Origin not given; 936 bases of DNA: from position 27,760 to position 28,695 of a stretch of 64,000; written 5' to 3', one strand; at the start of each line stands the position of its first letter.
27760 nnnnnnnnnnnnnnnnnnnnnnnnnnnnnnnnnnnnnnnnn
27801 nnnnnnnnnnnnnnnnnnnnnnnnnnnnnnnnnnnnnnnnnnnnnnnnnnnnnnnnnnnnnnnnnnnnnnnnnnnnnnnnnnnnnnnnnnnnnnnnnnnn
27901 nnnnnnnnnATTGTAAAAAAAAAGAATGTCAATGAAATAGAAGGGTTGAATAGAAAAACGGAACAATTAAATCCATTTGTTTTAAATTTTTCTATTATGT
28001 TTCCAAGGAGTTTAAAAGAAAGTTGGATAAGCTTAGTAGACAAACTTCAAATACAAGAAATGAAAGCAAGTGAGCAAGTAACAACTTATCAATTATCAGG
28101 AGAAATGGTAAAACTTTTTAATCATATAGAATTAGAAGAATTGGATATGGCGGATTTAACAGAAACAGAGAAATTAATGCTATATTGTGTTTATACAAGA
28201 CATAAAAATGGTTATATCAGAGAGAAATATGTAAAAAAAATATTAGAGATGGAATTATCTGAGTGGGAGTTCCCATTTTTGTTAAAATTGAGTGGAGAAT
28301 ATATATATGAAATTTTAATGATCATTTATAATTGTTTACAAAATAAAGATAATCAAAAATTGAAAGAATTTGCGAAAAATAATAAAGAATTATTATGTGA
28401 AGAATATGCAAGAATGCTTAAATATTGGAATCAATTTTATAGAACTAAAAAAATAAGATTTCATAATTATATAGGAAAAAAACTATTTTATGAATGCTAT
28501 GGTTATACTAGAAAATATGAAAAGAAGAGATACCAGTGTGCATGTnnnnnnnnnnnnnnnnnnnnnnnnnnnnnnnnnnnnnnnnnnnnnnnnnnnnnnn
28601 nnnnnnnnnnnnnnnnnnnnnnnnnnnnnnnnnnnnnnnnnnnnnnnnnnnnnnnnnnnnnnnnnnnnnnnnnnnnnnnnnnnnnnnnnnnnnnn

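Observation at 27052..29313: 759-aa mosaic membrane protein with CPCC-like zinc ribbon and DUF1871-like module in the slot usually occupied by the str operon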

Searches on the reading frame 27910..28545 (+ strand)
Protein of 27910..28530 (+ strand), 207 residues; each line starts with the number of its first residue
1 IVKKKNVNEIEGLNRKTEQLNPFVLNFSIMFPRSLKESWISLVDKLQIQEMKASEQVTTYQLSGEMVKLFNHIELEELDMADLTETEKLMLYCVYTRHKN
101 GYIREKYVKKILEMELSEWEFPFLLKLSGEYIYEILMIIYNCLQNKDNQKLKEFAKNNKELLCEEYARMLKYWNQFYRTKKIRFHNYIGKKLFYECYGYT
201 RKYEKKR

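Call 8: search_protein_families(library=pfam, proteins=[window:27910-28530:+], max_evalue=10)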
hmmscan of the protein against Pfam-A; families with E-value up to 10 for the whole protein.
window:27910-28530:+ (207 aa): 1 family
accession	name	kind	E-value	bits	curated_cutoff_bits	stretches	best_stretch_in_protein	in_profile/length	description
PF09669.15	Phage_pRha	-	0.14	13.2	29.9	1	55-115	33-90/91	Phage regulatory protein Rha (Phage_pRha)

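Call 47: search_protein_families(library=ncbifam, proteins=[window:27949-28536:+], max_evalue=0.1)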
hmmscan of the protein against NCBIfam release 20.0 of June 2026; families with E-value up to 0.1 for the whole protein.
window:27949-28536:+ (196 aa): 0 families

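Call 52: find_homologous_proteins(query=A2, max_evalue=0.00001)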
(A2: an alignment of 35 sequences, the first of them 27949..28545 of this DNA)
Query A2 (35 sequences) (199 aa, profile of the alignment): 305 proteins with E <= 0.00001 among 1755 candidates; the best 120 are listed.
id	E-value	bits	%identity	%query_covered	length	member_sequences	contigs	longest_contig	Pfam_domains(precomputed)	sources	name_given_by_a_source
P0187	2.2e-71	257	45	61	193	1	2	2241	-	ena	-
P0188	2.4e-71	257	36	88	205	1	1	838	-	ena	-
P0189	8.6e-71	255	42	88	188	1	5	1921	-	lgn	-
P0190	1.2e-70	255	40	76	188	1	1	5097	-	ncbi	ncbi:MAG: hypothetical protein ACK5LC_07780 [Coprobacillaceae bacterium]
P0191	1.6e-70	255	31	90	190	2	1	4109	-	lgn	-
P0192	2.8e-70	254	45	67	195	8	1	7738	-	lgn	-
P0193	3.3e-70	254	33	88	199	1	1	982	-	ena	-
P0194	4.4e-70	253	44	78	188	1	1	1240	-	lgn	-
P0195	4.4e-70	253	39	91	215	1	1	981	-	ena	-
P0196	8.8e-70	252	34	90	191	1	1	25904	-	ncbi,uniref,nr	ncbi:hypothetical protein [Planococcus sp. CAU13]|uniref:hypothetical protein n=1 Tax=Planococcus sp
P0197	1.0e-69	252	34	79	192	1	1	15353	-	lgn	-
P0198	1.1e-69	252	39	88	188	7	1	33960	-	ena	-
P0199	1.1e-69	252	32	90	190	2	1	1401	-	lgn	-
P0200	1.3e-69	252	39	88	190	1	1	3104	-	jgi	jgi:hypothetical protein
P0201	1.3e-69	252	36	90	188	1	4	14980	-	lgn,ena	-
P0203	1.7e-69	251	29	91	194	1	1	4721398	-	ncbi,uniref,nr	ncbi:hypothetical protein [Peribacillus asahii]|uniref:hypothetical protein n=1 Tax=Peribacillus asa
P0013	1.8e-69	251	38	96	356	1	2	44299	-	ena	-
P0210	4.2e-69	250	45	76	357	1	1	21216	-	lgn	-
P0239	7.3e-68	246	36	86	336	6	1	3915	PF13673.14,PF13508.14,PF13527.14,PF00583.32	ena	-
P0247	1.0e-67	245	32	78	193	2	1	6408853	-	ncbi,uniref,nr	ncbi:hypothetical protein [Cohnella cholangitidis]|uniref:Uncharacterized protein n=1 Tax=Cohnella c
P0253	1.3e-67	245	35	91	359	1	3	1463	-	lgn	-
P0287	8.7e-67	242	33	94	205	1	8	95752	-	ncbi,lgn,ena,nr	ncbi:MAG: hypothetical protein IJD70_01400 [Clostridia bacterium]|nr:hypothetical protein [Clostridi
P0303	2.2e-66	241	32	88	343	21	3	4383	PF14101.12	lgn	-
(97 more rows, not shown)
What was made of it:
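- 27967..28530 (+): Middle domain (res about 306-493): two helices, a beta-hairpin and a HEAT/ARM-like helical solenoid. It belongs to a widespread uncurated ~190-aa family with motifs PYRIY, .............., DEYV.EIL, RM.SYWN.YYR and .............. 305 hits in the word-indexed search were all 'hypothetical' (call 52).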

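Call 53: search_solved_structures(query=A2, max_evalue=10, show_alignments=2)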
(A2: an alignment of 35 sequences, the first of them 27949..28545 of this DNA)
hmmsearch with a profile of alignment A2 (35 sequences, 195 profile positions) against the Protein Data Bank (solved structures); distinct sequences matched with E-value up to 10: 0.
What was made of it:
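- On HEAT-like-repeat DNA glycosylases (AlkC/AlkD): No PDB sequence hit (call 53).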

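Call 54: find_encoding_contigs(protein=P0203, flank=7000, max_places=1)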
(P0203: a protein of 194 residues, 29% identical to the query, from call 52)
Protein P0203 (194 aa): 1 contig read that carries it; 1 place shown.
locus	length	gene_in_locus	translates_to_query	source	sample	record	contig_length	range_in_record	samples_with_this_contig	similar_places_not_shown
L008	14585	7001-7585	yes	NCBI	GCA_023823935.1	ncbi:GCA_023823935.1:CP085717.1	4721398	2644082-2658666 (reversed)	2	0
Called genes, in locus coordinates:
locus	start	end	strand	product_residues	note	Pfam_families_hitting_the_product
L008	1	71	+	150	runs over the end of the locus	-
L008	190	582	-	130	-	PF07485:DUF1529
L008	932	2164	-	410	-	PF00067:p450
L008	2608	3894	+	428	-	PF01548:DEDD_Tnp_IS110, PF02371:Transposase_20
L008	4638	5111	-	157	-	PF12867:DinB_2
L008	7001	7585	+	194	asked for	-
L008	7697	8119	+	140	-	-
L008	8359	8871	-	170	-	PF11553:DUF3231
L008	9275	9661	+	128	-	PF02643:DUF192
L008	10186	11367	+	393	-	PF12698:ABC2_membrane_3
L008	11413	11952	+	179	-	PF03551:PadR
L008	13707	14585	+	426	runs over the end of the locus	PF00083:Sugar_tr (weak), PF07690:MFS_1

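Call 55: find_encoding_contigs(protein=P0247, flank=7000, max_places=1)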
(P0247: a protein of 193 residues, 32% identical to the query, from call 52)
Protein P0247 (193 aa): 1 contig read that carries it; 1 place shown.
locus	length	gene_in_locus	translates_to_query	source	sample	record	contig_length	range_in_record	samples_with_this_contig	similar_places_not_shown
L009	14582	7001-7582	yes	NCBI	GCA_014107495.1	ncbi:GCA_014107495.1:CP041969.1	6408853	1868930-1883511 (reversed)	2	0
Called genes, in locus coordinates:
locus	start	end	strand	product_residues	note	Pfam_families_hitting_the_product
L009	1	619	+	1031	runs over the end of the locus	PF04313:HSDR_N, PF00270:DEAD, PF04851:ResIII, PF18766:SWI2_SNF2, PF22679:T1R_D3-like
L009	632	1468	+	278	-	-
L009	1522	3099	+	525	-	PF12161:HsdM_N, PF02384:N6_Mtase, PF07669:Eco57I (weak)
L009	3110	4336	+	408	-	PF01420:Methylase_S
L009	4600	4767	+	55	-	-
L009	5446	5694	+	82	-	-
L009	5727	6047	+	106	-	PF24689:TriTu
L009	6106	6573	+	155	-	PF10903:DUF2691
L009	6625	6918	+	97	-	-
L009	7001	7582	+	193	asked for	-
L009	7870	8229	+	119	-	PF03965:Penicillinase_R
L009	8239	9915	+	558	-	PF05569:Peptidase_M56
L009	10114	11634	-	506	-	PF02518:HATPase_c, PF13581:HATPase_c_2 (faint), PF00072:Response_reg, PF06580:His_kinase, PF02518:HATPase_c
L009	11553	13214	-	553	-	PF07695:7TMR-DISM_7TM, PF00512:HisKA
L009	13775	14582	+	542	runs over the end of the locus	PF00912:Transgly, PF00905:Transpeptidase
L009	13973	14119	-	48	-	-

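Call 56: find_encoding_contigs(protein=P0287, flank=7000, max_places=1)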
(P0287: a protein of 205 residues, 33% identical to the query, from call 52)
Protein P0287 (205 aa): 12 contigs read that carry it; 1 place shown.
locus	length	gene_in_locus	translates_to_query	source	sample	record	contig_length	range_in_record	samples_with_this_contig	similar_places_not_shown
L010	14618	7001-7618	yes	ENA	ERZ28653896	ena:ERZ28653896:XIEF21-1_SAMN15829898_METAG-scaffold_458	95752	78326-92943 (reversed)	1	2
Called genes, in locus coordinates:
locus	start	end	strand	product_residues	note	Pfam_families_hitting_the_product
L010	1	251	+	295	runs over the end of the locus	-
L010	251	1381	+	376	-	PF04389:Peptidase_M28, PF01546:Peptidase_M20, PF07687:M20_dimer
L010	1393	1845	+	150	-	PF00578:AhpC-TSA, PF08534:Redoxin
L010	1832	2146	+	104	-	PF03992:ABM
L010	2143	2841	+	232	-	-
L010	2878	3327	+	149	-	PF04073:tRNA_edit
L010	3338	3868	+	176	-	PF14512:TM1586_NiRdase (faint), PF00881:Nitroreductase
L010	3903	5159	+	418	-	PF13280:WYL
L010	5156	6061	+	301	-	-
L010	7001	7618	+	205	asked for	-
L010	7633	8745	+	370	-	PF01145:Band_7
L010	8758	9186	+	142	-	PF14101:DUF4275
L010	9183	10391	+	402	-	PF01139:RtcB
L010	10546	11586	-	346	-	PF00672:HAMP (weak), PF00512:HisKA, PF02518:HATPase_c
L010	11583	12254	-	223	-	PF00072:Response_reg, PF00486:Trans_reg_C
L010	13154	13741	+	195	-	PF01966:HD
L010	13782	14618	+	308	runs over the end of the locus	PF03116:NQR2_RnfD_RnfE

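Call 60: search_protein_families(library=pfam, proteins=[L009:5727-6047:+, L009:6106-6573:+, L009:6625-6918:+, L009:5446-5694:+, L010:8758-9186:+, L008:7697-8119:+, P0239, P0303, P0210, P0253], max_evalue=0.01)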
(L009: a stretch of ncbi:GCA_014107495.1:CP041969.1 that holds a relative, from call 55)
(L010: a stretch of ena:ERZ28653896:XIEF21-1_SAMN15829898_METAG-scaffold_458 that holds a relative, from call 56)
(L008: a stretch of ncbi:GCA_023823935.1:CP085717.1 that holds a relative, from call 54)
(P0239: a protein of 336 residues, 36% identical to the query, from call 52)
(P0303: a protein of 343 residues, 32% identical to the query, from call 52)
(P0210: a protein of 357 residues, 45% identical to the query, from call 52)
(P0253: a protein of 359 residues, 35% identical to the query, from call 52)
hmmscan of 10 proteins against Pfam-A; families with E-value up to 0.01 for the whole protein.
L009:5727-6047:+ (106 aa): 1 family
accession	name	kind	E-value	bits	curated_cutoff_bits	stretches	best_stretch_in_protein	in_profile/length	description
PF24689.1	TriTu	-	3.9e-10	39.9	27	1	4-98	2-90/91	Immunity protein TriTu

L009:6106-6573:+ (155 aa): 1 family
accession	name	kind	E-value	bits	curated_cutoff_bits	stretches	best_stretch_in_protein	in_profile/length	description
PF10903.13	DUF2691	-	2.1e-50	171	25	1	2-153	1-152/152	Protein of unknown function (DUF2691)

L009:6625-6918:+ (97 aa): 0 families

L009:5446-5694:+ (82 aa): 0 families

L010:8758-9186:+ (142 aa): 1 family
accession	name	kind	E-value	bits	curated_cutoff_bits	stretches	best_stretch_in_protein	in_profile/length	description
PF14101.11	DUF4275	-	4.1e-17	63.1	27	1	6-126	24-139/139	Domain of unknown function (DUF4275)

L008:7697-8119:+ (140 aa): 0 families

P0239 (336 aa): 5 families
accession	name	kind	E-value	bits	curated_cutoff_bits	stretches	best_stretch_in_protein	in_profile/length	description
PF00583.31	Acetyltransf_1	-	4.4e-10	40.3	20.7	1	231-315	33-116/116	Acetyltransferase (GNAT) family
PF13508.13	Acetyltransf_7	-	1.1e-09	39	27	1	236-316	5-83/84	Acetyltransferase (GNAT) domain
PF13673.13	Acetyltransf_10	-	1.7e-07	31.7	23.6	1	235-326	31-118/128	Acetyltransferase (GNAT) domain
PF13527.13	Acetyltransf_9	-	3e-06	27.7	25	1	233-316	40-125/127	Acetyltransferase (GNAT) domain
PF17013.11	Acetyltransf_15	-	0.0059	16.5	35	1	236-293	44-102/210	Putative acetyl-transferase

P0303 (343 aa): 2 families
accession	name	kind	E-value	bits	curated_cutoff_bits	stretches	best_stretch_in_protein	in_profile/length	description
PF14101.11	DUF4275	-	6.1e-14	52.8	27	1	217-338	22-139/139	Domain of unknown function (DUF4275)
PF04155.23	Ground-like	-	0.006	17.6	35.4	0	292-329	21-58/73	Ground-like domain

P0210 (357 aa): 0 families

P0253 (359 aa): 0 families
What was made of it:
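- Cohnella: TriTu immunity protein-DUF2691-ORF-[middle domain], after a type I R-M system (calls 55, 60).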

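Call 66: search_dna_similar(query=window:27949-28545:+, collection=plasmids, mode=protein, max_evalue=0.001, max_rows=25)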
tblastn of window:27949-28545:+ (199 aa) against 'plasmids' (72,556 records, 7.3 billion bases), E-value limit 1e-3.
Records with a match: 11; places in all: 11; records where one place covers at least 80% of the query: 7.
Best place of each record, by identity: <60% 11.
By first word of the organism name: Ralstonia 3; Burkholderia 2; Streptomyces 2; Streptantibioticus 2; Bacteroides 1; Phocaeicola 1.
By predicted mobility (MOB-suite, as given by PLSDB): non-mobilizable 6; mobilizable 5.
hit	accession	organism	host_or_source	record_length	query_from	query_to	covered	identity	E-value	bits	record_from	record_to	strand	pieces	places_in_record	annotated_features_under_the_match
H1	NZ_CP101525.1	Burkholderia arboris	mixed culture,soil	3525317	3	180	89%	27.1%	4e-13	74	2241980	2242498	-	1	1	none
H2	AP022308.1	Burkholderia sp. SFA1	-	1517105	18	180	82%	27.9%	3e-12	72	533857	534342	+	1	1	hypothetical protein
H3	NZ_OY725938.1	Bacteroides finegoldii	-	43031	18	180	82%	27.1%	3e-13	74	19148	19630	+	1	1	hypothetical protein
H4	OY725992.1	Phocaeicola massiliensis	-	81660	18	180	82%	27.1%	3e-13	74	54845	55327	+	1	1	record has no annotation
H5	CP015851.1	Ralstonia solanacearum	Rhizoma kaempferiae,cell culture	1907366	18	180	82%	26.7%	4e-12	71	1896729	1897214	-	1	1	hypothetical protein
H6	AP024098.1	Ralstonia solanacearum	-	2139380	18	180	82%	26.7%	4e-12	71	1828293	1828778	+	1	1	hypothetical protein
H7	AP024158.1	Ralstonia solanacearum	Zingiber officinale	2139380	18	180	82%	26.7%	4e-12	71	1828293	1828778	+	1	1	hypothetical protein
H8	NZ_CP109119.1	Streptomyces sp. NBC_01766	-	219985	48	180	67%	30.1%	7e-13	73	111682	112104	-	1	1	hypothetical protein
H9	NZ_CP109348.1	Streptomyces anulatus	-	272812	49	176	64%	31.2%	3e-12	72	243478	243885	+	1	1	hypothetical protein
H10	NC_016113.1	Streptantibioticus cattleyicolor NRRL 8057 = DSM 46488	-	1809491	59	176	59%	28.0%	2e-11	69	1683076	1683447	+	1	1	none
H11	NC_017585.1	Streptantibioticus cattleyicolor NRRL 8057 = DSM 46488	-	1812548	59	176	59%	28.0%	2e-11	69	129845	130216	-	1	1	none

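Call 67: search_dna_similar(query=window:27949-28545:+, collection=phages, mode=protein, max_evalue=0.001, max_rows=25)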
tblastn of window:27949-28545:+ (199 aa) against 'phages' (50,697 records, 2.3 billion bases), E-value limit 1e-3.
No match.
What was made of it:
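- The middle domain is absent from 50,697 phage records (call 67).
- Tried and rejected: The middle domain has none in phages (call 67).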

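Call 68: get_annotated_region(hit=H5, flank=8000)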
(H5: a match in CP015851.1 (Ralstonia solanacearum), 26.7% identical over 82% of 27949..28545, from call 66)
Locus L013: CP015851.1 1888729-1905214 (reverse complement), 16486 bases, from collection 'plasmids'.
description: Ralstonia solanacearum strain YC40-M plasmid, complete sequence
organism: Ralstonia solanacearum (NCBI taxid 305)
taxonomy: Bacteria; Pseudomonadota; Betaproteobacteria; Burkholderiales; Burkholderiaceae; Ralstonia; Ralstonia solanacearum
host: -; source: Rhizoma kaempferiae,cell culture; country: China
typing (MOB-suite, as given by PLSDB): mobilizable; relaxase MOBP
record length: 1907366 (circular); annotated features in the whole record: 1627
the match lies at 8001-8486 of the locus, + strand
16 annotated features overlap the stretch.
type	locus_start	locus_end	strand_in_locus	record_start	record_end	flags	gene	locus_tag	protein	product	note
CDS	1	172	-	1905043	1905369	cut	-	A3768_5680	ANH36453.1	hypothetical protein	-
CDS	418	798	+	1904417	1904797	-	-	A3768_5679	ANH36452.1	hypothetical protein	-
CDS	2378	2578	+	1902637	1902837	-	-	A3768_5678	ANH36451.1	hypothetical protein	-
CDS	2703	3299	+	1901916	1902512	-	-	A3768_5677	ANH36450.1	hypothetical protein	-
CDS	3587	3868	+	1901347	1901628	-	-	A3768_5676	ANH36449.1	hypothetical protein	-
CDS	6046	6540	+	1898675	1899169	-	-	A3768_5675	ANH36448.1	GNAT family acetyltransferase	-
CDS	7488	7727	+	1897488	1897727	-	-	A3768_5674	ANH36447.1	ATPase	-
CDS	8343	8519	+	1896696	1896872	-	-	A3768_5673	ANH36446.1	hypothetical protein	-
CDS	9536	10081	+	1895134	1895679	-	-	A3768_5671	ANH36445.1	hypothetical protein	-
CDS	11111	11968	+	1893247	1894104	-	-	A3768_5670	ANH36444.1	hypothetical protein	-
CDS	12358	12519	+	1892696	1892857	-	-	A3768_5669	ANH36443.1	hypothetical protein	-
CDS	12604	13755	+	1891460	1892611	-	-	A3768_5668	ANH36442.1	hypothetical protein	-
CDS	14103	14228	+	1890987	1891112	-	-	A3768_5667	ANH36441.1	hypothetical protein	-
CDS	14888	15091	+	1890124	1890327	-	-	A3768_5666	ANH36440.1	hypothetical protein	-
CDS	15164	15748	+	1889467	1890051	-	-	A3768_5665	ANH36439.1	hypothetical protein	-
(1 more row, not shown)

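Call 69: get_annotated_region(hit=H3, flank=8000)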
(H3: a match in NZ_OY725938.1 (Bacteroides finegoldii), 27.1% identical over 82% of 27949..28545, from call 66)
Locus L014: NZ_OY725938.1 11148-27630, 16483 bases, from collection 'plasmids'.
description: Bacteroides finegoldii strain Bacteroides finegoldii TSDC17.2-1.1 plasmid 36, complete sequence
organism: Bacteroides finegoldii (NCBI taxid 338188)
taxonomy: Bacteria; Bacteroidota; Bacteroidia; Bacteroidales; Bacteroidaceae; Bacteroides; Bacteroides finegoldii
host: -; source: -; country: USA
typing (MOB-suite, as given by PLSDB): non-mobilizable
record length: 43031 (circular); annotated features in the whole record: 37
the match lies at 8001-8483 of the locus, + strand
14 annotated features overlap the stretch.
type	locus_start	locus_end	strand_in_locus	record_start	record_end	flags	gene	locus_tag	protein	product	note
CDS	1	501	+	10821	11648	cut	-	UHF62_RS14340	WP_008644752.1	Hachiman antiphage defense system protein HamA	-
CDS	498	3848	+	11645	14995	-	-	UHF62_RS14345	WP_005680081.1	DEAD/DEAH box helicase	-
CDS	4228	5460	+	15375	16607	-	-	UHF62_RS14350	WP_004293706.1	site-specific integrase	GO:0015074 - DNA integration [Evidence IEA]; GO:0006310 - DNA recombination [Evidence IEA]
CDS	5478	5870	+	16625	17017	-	-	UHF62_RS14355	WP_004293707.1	hypothetical protein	-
CDS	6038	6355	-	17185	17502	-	-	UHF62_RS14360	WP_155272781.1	hypothetical protein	-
CDS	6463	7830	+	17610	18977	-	mobV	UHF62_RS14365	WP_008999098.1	MobV family relaxase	GO:0006310 - DNA recombination [Evidence IEA]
CDS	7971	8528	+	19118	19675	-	-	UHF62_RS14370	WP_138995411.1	hypothetical protein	-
CDS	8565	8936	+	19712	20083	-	-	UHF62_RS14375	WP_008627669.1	DUF2750 domain-containing protein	-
CDS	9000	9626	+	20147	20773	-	-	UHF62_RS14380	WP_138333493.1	SMI1/KNR4 family protein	GO:0042546 - cell wall biogenesis [Evidence IEA]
CDS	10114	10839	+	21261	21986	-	-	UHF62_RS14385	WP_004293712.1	hypothetical protein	-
CDS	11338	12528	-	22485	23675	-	-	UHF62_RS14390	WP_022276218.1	AGE family epimerase/isomerase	-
CDS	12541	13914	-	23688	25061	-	-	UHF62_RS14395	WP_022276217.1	MFS transporter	GO:0055085 - transmembrane transport [Evidence IEA]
CDS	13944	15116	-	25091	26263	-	-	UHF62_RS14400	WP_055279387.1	glycosidase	-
CDS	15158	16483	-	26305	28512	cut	-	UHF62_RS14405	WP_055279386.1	alpha-galactosidase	-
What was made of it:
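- Closest known: Recombinase-associated orphan immunity gene clusters of Bacteroidales. Same: One middle-domain homolog lies in an integrase/MobV-linked array with DUF2750 and SMI1/KNR4 genes on a Bacteroides plasmid (call 69).
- Bacteroides plasmid: integrase-MobV-[middle domain]-DUF2750-SMI1/KNR4 (call 69).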

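Call 70: get_annotated_region(hit=H2, flank=8000)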
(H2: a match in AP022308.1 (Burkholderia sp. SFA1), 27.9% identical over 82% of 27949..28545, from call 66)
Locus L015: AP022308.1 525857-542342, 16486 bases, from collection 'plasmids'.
description: Burkholderia sp. SFA1 plasmid BSFA1_p1 DNA, complete genome
organism: Burkholderia sp. SFA1 (NCBI taxid 341178)
taxonomy: Bacteria; Pseudomonadota; Betaproteobacteria; Burkholderiales; Burkholderiaceae; Burkholderia; Burkholderia sp. SFA1
host: -; source: -; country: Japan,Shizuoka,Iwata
typing (MOB-suite, as given by PLSDB): non-mobilizable
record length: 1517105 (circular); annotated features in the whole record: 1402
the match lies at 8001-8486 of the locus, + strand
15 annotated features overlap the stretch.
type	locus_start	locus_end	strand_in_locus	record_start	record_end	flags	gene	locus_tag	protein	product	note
CDS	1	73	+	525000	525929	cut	etfA-2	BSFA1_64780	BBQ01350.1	electron transfer flavoprotein subunit alpha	-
CDS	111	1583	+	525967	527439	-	-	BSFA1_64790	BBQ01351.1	hypothetical protein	-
CDS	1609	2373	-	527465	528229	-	-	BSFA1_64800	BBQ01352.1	short chain dehydrogenase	-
CDS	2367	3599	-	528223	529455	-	-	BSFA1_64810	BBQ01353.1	cytochrome P450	-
CDS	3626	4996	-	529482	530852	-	-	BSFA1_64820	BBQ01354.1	permease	-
CDS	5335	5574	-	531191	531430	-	-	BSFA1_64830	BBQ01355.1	hypothetical protein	-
CDS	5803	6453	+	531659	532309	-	-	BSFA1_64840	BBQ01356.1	hypothetical protein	-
CDS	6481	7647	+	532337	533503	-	-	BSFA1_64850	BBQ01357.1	putative methylaconitate Delta-isomerase PrpF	-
CDS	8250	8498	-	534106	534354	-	-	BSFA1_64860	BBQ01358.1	hypothetical protein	-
CDS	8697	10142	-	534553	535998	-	-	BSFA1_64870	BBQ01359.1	hypothetical protein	-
CDS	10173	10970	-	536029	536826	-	-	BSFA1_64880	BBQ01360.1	hypothetical protein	-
CDS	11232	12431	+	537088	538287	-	-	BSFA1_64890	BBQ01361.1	hypothetical protein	-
CDS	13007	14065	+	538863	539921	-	-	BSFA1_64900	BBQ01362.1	porin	-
CDS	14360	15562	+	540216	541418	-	-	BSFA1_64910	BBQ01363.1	putative metabolite transport protein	-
CDS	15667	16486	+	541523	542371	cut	pyrDII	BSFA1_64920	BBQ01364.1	dihydroorotate dehydrogenase B (NAD(+)), electron transfer subunit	-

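Call 71: predict_structure(alignment_id=A3)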
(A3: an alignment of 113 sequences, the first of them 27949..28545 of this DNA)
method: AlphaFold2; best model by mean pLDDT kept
length: 199 residues; sequences in the alignment: 113
mean_pLDDT: 91.6   pTM: 0.87
mean pLDDT of the five models: 91.6, 91.0, 90.9, 90.7, 90.6
residues with pLDDT >= 90: 163; 70-90: 20; 50-70: 13; < 50: 3
segments of 3 or more residues with pLDDT < 50: 1-3
pLDDT, mean of each block of 10 residues (from residue 1): 58 90 95 87 95 95 94 97 95 97 96 93 97 97 97 96 91 96 97 66
secondary structure, 60 per line:
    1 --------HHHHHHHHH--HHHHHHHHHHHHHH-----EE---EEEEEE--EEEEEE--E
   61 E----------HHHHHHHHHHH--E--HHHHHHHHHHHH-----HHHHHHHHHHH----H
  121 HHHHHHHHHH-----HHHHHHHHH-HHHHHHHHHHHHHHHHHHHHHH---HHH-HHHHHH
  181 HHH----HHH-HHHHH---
elements in order: H9-17 H20-33 E44-49 E52-57 H72-82 H88-99 H105-115 H120-130 H136-144 H146-167 H175-183 H192-196
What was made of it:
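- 27967..28530 (+): AF2 with 113 sequences gave pLDDT 91.6 (call 71).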
